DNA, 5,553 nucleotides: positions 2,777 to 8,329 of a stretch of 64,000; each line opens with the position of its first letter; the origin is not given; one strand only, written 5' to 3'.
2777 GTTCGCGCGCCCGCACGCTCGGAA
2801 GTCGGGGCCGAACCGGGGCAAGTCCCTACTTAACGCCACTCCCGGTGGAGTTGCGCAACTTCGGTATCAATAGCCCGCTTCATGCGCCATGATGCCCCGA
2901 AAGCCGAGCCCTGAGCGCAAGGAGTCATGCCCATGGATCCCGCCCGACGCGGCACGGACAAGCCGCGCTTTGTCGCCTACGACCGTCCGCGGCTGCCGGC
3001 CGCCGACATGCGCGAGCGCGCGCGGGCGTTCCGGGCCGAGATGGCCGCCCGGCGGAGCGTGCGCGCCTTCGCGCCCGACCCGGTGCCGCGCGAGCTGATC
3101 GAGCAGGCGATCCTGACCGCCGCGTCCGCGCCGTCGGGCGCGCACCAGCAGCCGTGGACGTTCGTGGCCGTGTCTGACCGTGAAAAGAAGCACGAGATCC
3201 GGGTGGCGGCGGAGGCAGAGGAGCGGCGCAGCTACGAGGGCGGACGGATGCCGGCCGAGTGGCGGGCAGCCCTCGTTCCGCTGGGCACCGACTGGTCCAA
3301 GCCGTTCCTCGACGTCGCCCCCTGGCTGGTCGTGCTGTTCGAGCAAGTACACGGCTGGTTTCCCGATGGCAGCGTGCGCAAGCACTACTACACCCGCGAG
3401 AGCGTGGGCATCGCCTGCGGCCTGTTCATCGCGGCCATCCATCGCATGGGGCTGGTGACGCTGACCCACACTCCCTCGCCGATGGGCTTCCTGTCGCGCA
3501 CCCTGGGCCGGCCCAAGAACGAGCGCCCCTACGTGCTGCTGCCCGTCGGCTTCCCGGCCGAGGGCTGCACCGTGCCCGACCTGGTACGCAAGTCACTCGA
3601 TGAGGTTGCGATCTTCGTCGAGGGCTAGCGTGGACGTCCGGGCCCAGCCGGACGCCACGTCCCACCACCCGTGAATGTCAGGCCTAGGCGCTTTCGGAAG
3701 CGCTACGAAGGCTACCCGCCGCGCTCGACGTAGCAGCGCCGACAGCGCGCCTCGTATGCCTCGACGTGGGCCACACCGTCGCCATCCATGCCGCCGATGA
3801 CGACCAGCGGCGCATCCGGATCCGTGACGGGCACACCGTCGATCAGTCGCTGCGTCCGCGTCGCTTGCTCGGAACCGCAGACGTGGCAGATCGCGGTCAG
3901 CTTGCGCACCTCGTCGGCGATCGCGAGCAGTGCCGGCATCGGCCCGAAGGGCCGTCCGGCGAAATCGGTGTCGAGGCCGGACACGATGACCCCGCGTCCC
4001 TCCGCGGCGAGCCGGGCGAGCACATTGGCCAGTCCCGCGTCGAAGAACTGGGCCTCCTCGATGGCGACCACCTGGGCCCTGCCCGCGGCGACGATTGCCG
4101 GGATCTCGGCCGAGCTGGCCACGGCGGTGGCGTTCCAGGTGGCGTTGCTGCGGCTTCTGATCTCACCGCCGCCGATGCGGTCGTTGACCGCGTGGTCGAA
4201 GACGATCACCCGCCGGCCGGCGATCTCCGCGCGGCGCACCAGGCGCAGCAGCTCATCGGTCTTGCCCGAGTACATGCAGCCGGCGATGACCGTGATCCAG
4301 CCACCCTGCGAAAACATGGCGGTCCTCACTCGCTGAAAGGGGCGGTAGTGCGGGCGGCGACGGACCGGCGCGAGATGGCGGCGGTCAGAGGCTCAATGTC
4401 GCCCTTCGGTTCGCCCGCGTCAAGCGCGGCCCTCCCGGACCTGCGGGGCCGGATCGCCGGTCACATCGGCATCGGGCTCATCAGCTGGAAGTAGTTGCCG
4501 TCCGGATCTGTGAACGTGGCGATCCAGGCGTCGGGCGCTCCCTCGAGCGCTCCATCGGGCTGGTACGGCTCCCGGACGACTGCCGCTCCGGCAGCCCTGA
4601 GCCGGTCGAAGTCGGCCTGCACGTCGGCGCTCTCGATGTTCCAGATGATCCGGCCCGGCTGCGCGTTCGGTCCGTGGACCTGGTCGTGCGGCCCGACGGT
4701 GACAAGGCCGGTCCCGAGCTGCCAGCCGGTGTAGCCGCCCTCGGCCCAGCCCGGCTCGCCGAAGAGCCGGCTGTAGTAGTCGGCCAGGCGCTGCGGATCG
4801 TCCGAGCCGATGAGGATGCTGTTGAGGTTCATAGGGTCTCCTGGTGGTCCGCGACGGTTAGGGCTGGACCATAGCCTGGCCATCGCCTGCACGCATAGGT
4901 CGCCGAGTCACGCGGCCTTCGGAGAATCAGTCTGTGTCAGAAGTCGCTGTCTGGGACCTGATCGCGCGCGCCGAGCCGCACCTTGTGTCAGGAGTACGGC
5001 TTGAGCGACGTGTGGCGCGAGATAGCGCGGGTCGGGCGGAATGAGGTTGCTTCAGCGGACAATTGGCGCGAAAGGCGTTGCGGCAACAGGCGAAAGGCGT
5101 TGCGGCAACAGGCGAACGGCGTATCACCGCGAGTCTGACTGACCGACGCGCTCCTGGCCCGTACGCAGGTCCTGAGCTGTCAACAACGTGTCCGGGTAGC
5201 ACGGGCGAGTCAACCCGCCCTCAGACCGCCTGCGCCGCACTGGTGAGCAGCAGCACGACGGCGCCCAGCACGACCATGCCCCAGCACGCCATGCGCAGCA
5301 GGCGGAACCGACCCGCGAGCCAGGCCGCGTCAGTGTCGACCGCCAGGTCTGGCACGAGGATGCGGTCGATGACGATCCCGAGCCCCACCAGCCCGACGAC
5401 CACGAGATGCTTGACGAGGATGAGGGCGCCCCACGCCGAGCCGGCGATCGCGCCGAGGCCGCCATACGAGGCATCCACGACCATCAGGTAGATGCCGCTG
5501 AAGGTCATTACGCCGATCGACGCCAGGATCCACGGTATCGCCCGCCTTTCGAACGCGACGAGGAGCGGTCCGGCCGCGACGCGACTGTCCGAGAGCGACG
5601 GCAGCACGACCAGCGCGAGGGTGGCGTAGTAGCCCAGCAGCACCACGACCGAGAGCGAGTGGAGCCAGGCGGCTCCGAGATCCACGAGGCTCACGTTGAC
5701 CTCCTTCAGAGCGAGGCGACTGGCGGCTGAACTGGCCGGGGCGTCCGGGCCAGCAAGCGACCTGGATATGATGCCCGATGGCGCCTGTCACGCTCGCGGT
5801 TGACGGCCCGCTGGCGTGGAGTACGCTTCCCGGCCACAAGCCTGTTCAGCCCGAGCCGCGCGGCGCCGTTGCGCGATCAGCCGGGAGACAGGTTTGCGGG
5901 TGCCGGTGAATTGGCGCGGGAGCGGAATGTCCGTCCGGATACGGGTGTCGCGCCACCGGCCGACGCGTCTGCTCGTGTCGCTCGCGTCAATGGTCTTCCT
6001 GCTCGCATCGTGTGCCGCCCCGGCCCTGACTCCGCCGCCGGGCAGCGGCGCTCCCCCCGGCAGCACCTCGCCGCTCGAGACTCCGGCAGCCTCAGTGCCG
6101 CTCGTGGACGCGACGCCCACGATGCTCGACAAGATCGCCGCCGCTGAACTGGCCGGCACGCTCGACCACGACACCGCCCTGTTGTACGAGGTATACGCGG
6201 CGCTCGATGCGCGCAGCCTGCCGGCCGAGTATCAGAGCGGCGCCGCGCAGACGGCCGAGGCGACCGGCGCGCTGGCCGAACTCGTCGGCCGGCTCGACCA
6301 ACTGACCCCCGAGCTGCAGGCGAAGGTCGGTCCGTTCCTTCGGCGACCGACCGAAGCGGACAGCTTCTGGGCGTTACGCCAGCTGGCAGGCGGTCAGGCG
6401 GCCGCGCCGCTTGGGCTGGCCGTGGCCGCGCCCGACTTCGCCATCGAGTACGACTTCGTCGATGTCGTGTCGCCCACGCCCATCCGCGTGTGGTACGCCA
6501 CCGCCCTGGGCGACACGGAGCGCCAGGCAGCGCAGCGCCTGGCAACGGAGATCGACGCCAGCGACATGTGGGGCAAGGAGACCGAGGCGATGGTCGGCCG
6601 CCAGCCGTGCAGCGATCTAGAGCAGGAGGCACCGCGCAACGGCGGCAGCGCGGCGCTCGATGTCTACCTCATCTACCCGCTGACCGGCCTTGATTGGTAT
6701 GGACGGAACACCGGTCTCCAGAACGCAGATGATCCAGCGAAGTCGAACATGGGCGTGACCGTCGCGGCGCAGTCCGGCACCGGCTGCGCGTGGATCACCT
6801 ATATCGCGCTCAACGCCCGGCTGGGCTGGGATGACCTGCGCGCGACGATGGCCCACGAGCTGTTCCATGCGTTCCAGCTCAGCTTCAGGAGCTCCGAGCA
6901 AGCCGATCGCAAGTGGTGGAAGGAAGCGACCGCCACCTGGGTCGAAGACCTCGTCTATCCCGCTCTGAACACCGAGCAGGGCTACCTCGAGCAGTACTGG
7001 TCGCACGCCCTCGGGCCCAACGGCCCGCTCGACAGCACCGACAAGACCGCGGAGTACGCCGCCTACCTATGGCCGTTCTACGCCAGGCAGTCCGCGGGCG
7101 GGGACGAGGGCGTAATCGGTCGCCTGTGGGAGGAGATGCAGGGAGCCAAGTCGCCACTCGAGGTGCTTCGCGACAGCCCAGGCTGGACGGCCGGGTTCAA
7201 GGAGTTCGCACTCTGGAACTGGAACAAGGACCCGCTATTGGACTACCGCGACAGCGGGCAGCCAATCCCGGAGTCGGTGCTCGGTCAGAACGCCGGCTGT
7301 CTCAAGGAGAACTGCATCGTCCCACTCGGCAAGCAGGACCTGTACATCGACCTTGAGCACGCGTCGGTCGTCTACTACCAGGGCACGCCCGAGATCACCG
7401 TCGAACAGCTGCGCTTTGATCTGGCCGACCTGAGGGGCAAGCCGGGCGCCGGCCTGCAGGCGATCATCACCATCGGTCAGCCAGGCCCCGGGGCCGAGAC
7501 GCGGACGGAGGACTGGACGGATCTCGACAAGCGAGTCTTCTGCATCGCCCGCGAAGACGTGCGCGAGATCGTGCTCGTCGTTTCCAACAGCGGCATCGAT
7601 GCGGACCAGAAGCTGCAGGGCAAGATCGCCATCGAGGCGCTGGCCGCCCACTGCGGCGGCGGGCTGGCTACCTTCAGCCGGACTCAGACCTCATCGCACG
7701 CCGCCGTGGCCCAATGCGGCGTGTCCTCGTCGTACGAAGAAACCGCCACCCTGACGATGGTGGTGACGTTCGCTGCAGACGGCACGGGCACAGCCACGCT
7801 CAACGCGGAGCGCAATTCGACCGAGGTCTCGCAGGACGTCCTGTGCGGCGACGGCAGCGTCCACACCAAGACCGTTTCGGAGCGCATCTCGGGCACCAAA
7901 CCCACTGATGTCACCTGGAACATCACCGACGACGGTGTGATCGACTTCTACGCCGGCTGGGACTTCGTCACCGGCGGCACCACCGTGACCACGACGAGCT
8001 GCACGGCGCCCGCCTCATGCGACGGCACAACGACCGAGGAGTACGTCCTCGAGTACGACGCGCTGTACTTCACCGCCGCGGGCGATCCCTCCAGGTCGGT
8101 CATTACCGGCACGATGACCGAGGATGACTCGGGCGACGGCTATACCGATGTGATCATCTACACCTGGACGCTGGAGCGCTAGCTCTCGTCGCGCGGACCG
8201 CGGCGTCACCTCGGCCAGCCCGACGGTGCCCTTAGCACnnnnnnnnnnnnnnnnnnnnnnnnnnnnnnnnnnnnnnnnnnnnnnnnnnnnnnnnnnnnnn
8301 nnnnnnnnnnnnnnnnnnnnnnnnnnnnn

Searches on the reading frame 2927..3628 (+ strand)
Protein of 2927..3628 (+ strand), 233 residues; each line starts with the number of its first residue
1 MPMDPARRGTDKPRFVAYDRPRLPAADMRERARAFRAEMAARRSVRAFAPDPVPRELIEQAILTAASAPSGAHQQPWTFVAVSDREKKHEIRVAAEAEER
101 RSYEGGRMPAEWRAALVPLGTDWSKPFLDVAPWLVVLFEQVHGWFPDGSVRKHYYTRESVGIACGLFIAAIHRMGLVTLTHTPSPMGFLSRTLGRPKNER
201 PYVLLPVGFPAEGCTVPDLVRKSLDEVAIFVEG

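Call 14: search_protein_families(library=pfam, proteins=[window:2927-3628:+], max_evalue=0.001)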
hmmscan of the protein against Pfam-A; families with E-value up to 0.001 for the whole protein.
window:2927-3628:+ (233 aa): 1 family
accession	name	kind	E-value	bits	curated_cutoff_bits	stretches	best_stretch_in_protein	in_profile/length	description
PF00881.29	Nitroreductase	-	2.9e-21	76.8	23.5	1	40-208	2-166/167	Nitroreductase family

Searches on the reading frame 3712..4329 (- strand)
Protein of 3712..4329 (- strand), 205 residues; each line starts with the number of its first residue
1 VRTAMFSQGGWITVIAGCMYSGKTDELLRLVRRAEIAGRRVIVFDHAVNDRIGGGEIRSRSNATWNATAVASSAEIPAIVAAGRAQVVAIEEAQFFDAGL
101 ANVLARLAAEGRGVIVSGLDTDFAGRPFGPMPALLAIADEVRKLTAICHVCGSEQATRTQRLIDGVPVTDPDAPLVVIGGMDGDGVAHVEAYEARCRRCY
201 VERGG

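Call 14: search_protein_families(library=pfam, proteins=[window:3712-4329:-], max_evalue=0.001)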
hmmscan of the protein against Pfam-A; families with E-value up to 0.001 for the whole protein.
window:3712-4329:- (205 aa): 1 family
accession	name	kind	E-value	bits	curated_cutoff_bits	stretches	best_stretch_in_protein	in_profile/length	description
PF00265.24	TK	-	1.9e-41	142.3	20.6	1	10-200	1-176/176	Thymidine kinase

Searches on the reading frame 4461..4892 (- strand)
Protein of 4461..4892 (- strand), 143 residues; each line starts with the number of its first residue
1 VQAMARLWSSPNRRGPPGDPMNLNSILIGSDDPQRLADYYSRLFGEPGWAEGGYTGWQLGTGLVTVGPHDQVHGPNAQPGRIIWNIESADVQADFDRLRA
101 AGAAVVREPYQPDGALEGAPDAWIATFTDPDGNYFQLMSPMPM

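Call 14: search_protein_families(library=pfam, proteins=[window:4461-4892:-], max_evalue=0.001)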
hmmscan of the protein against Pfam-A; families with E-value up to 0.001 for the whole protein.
window:4461-4892:- (143 aa): 2 families
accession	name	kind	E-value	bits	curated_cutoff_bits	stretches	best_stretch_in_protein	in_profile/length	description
PF18029.7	Glyoxalase_6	-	3.1e-10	41.1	23.6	1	26-137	2-105/106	Glyoxalase-like domain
PF00903.31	Glyoxalase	-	1.7e-08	35.3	20.6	1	23-137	2-121/121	Glyoxalase/Bleomycin resistance protein/Dioxygenase superfamily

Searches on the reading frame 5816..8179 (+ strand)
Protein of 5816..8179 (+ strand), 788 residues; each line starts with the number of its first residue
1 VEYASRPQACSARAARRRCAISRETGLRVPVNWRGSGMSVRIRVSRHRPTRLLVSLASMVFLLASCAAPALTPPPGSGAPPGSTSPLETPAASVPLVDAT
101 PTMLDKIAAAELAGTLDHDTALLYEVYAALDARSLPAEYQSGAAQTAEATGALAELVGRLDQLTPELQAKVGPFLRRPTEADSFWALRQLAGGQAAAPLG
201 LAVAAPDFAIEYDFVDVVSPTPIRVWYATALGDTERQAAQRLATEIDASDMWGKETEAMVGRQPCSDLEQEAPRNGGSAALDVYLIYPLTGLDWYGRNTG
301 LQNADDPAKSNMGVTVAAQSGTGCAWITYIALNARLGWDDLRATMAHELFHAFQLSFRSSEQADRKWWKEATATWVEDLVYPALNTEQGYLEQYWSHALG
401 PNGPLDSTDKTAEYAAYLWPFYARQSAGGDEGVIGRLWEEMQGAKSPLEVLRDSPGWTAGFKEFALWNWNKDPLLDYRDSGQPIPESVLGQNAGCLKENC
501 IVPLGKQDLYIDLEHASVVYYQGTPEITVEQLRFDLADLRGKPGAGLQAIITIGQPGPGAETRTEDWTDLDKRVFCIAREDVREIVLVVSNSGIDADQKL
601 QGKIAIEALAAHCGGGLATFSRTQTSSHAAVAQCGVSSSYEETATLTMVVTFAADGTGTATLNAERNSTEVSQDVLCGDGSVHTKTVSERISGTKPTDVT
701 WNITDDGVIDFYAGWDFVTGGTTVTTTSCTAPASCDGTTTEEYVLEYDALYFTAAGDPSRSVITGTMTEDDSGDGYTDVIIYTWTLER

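Call 14: search_protein_families(library=pfam, proteins=[window:5816-8179:+], max_evalue=0.001)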
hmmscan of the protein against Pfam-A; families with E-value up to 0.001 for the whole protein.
window:5816-8179:+ (788 aa): 1 family
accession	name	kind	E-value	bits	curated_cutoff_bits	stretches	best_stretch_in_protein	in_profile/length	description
PF19527.4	DUF6055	-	3.7e-08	33.2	27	1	340-459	127-247/417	Family of unknown function (DUF6055)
